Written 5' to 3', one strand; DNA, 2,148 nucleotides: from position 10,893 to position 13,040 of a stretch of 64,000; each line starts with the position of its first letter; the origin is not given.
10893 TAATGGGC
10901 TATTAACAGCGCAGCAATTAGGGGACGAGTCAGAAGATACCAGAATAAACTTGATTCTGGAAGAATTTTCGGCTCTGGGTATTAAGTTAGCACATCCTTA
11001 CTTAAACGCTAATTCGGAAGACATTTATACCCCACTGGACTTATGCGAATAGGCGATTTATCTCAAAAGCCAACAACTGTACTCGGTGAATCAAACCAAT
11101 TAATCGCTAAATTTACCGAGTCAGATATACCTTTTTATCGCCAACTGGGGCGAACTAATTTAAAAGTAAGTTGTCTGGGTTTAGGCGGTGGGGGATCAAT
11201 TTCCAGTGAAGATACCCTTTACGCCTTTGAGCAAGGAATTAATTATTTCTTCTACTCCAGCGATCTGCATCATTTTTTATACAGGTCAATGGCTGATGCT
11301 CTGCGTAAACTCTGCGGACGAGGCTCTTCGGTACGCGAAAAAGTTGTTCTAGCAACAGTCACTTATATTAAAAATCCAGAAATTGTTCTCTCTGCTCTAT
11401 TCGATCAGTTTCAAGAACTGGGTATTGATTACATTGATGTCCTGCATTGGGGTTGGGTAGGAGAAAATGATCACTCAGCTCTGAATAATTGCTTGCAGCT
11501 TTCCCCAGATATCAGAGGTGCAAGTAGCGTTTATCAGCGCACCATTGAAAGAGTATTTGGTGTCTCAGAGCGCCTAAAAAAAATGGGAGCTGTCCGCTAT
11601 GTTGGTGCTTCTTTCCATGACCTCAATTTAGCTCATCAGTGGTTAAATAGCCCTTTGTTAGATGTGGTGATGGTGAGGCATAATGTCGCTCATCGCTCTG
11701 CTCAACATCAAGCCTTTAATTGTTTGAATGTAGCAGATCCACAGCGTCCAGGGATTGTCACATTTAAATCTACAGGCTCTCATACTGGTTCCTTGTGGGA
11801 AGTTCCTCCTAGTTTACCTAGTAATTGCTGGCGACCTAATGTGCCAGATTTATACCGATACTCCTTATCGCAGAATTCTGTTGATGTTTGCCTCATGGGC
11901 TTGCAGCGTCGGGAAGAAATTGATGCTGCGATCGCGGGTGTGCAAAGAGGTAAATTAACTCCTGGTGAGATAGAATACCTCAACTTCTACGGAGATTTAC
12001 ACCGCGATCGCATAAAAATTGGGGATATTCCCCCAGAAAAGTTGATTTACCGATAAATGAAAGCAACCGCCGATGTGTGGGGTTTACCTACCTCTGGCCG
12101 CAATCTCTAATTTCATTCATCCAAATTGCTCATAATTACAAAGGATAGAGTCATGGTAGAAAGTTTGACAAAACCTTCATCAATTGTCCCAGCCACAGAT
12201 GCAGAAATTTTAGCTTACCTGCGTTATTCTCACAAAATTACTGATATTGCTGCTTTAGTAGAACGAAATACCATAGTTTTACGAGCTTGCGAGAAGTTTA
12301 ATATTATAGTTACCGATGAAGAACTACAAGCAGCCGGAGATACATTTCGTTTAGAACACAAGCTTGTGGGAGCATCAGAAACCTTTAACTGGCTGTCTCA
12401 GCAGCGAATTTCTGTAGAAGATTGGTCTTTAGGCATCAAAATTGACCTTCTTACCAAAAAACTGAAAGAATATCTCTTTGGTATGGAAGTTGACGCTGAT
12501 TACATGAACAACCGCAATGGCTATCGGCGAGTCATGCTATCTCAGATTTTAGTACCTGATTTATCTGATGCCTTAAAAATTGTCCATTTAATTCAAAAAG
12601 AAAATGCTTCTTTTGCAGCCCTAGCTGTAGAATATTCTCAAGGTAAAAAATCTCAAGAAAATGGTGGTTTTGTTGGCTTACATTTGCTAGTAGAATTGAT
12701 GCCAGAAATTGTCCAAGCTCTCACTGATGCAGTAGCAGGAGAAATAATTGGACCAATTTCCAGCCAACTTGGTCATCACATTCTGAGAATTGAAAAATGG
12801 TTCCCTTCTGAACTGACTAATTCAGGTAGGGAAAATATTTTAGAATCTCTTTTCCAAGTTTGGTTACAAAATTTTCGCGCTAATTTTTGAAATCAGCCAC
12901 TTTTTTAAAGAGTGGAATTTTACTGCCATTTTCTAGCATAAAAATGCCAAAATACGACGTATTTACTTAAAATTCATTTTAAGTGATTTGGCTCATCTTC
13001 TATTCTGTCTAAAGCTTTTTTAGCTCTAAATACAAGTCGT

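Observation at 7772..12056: Kinase + HopA1-like + reductase module acting on Cys-free two-peptide GG precursors (class-V-lanthipeptide-type dehydration without any possible lanthionine)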

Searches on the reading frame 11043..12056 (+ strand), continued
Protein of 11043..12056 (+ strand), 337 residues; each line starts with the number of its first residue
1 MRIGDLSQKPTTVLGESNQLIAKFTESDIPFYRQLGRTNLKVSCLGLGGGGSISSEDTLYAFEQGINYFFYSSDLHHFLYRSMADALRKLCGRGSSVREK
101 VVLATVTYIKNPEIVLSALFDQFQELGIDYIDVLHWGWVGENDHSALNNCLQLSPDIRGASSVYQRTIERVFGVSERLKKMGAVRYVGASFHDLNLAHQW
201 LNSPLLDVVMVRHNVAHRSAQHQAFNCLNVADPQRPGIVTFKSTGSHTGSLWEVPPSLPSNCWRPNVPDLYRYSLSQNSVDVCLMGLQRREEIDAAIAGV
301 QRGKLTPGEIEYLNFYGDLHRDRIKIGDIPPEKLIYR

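Call 73: find_encoding_contigs(protein=P0255, flank=7000, max_places=2)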
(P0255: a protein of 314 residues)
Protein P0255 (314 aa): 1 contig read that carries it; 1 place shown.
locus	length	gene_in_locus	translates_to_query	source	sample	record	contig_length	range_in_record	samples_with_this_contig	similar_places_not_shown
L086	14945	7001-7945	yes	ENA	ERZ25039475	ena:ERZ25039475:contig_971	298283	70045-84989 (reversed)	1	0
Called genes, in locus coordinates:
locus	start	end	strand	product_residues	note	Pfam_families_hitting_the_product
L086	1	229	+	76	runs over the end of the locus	-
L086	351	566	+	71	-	-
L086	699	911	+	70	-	-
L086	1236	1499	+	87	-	-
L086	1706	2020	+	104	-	-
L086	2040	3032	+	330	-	PF01551:Peptidase_M23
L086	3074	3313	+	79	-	-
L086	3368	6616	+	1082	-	PF07715:Plug (faint)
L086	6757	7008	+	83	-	PF00196:GerE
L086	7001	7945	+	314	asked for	-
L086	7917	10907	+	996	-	PF04738:Lant_dehydr_N, PF14028:Lant_dehydr_C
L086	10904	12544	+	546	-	PF00664:ABC_membrane, PF00005:ABC_tran, PF00004:AAA (faint)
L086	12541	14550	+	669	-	PF02310:B12-binding, PF05402:PqqD (faint), PF04055:Radical_SAM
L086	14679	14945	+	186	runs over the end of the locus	-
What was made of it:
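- One overlaps a LanB gene, with a B12-radical-SAM gene further downstream (L086, call 73).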

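Call 77: find_encoding_contigs(protein=P0254, flank=7000, max_places=2)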
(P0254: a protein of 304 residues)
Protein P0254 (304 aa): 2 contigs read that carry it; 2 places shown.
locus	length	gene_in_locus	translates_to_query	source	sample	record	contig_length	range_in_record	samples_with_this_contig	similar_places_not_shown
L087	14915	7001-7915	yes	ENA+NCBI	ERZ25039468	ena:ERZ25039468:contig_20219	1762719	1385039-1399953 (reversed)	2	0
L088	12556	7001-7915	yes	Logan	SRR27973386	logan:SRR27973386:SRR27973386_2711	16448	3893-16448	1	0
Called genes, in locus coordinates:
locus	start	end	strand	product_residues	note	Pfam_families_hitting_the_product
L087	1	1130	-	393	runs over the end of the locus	-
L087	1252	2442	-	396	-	PF05147:LANC_like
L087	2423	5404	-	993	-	PF04738:Lant_dehydr_N, PF14028:Lant_dehydr_C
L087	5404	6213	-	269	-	PF01209:Ubie_methyltran, PF13489:Methyltransf_23, PF13847:Methyltransf_31, PF08241:Methyltransf_11, PF08242:Methyltransf_12, PF13649:Methyltransf_25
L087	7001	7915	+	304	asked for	-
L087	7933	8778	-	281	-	PF00296:Bac_luciferase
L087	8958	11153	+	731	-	-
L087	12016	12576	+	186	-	-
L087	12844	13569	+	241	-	PF00731:AIRC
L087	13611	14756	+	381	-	PF01969:Ni_insertion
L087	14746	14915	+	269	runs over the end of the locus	-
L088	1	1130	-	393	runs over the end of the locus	-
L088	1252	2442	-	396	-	PF05147:LANC_like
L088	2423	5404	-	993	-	PF04738:Lant_dehydr_N, PF14028:Lant_dehydr_C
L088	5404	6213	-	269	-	PF01209:Ubie_methyltran, PF13489:Methyltransf_23, PF13847:Methyltransf_31, PF08241:Methyltransf_11, PF08242:Methyltransf_12, PF13649:Methyltransf_25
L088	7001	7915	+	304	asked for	-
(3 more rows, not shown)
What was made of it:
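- One lies about 0.8 kb from, and divergent to, a methyltransferase-LanB-LanC operon (L087, call 77).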

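Call 78: find_encoding_contigs(protein=P0298, flank=7000, max_places=2)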
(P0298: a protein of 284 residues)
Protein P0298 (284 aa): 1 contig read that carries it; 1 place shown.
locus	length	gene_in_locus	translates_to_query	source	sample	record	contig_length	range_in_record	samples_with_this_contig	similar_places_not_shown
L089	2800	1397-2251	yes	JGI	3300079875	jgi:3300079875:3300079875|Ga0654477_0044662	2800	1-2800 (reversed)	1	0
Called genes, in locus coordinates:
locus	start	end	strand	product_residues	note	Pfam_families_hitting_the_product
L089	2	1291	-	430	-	?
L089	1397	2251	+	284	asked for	-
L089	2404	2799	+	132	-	?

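Call 79: find_encoding_contigs(protein=P0245, flank=7000, max_places=2)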
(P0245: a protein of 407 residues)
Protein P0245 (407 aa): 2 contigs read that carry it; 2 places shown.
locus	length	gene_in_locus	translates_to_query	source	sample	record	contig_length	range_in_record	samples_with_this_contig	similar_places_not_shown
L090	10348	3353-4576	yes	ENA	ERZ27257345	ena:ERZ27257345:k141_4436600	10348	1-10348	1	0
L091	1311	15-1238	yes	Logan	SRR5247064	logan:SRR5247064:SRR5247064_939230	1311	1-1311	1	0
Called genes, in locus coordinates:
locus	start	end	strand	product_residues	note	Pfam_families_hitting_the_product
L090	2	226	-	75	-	?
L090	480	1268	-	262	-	-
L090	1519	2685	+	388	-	PF00005:ABC_tran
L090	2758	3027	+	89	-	-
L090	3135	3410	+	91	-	-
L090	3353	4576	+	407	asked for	PF00248:Aldo_ket_red (faint)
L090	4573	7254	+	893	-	PF13575:DUF4135, PF05147:LANC_like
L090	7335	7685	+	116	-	-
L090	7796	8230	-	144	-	PF00011:HSP20 (weak)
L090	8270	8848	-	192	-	PF00293:NUDIX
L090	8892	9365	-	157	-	PF04191:PEMT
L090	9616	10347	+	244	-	?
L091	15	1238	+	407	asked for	PF00248:Aldo_ket_red (faint)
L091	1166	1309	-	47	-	?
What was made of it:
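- One overlaps a LanM gene (L090, call 79).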

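Call 84: find_encoding_contigs(protein=P0281, flank=7000, max_places=2)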
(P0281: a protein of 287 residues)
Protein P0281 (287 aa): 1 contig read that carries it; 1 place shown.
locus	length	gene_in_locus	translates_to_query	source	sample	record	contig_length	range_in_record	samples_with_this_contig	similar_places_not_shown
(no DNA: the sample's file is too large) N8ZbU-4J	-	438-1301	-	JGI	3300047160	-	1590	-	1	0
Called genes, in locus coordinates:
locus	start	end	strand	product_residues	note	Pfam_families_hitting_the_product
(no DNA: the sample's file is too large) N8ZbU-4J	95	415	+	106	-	-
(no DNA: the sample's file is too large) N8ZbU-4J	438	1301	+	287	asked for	-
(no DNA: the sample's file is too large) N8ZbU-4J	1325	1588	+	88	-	?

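Call 85: find_encoding_contigs(protein=P0273, flank=7000, max_places=2)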
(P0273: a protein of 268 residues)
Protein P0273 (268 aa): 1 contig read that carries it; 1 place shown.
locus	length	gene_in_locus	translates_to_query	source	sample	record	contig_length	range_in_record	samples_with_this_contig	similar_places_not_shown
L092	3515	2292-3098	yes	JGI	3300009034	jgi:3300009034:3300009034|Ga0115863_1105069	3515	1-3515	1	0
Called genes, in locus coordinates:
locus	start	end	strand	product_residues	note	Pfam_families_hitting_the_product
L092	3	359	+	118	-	?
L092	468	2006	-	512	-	PF00474:SSF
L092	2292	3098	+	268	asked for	PF00248:Aldo_ket_red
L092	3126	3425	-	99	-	-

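Call 86: find_encoding_contigs(protein=P0288, flank=7000, max_places=2)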
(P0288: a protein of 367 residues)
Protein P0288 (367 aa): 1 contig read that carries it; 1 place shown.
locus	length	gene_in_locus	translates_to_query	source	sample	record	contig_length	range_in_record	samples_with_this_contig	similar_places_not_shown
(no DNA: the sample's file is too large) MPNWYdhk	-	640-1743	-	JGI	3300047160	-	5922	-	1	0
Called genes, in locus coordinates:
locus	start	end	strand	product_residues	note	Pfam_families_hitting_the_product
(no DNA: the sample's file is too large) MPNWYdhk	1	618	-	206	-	?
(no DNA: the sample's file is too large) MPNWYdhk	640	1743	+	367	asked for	-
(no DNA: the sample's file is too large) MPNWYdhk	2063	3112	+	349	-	-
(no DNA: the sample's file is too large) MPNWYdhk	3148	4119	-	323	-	-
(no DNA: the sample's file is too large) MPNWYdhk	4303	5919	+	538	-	PF00069:Pkinase, PF03109:ABC1 (faint), PF07714:PK_Tyr_Ser-Thr, PF01636:APH (faint)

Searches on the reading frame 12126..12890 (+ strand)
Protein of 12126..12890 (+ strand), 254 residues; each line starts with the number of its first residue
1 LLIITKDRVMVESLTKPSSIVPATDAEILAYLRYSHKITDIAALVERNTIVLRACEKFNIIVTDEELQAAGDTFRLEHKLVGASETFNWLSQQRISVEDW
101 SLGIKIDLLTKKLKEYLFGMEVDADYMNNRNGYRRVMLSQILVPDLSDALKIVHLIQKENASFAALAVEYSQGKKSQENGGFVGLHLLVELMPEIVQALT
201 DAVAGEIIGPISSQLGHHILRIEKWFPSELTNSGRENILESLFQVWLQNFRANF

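Call 4: search_protein_families(library=pfam, proteins=[window:12126-12890:+], max_evalue=0.1)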
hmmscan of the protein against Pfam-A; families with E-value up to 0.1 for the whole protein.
window:12126-12890:+ (254 aa): 3 families
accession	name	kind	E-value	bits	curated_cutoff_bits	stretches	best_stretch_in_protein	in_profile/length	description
PF00639.27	Rotamase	-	5.6e-11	43.7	21.7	1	149-223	22-96/97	PPIC-type PPIASE domain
PF13616.12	Rotamase_3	-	1e-08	36.2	22.5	1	152-222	43-112/116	PPIC-type PPIASE domain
PF13145.12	Rotamase_2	-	7.9e-05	23.9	27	1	121-229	5-112/121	PPIC-type PPIASE domain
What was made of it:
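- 12126..12890 (+): PpiC/parvulin-like protein of the modification module. The true start is probably the ATG at about 12153. Rotamase 5.6e-11 (call 4).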

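Call 6: search_protein_families(library=ncbifam, proteins=[window:12126-12890:+], max_evalue=0.01)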
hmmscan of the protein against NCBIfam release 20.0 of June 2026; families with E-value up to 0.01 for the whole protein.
window:12126-12890:+ (254 aa): 9 families
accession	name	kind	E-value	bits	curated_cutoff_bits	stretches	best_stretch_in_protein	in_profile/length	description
TIGR04500.1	PpiC_rel_mature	subfamily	6.2e-14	52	180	1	27-252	102-331/340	TIGR04500 family putative peptide maturation system protein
NF000809.0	PRK00059.1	equivalog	9.8e-10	38.3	303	1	42-224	91-286/336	peptidylprolyl isomerase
NF008038.0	PRK10770.1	equivalog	1.4e-09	37.3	394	1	151-223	201-271/431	peptidylprolyl isomerase SurA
NF002827.0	PRK03002.1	equivalog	7.7e-08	31.7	343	1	135-222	136-222/285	peptidylprolyl isomerase PrsA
NF002846.0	PRK03095.1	equivalog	1.9e-07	30.8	361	1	89-223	91-219/287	peptidylprolyl isomerase PrsA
NF002824.0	PRK02998.1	subfamily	4.7e-06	26.2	360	1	133-225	131-223/283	peptidylprolyl isomerase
TIGR02933.1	nifM_nitrog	equivalog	5.3e-06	26.5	168.2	1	152-245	148-238/256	nitrogen fixation protein NifM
NF008548.0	PRK11475.1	equivalog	0.0032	17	176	1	16-61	130-174/207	DNA-binding transcriptional activator BglJ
NF008054.0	PRK10788.1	equivalog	0.0049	15.6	493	1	119-228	251-361/626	peptidylprolyl isomerase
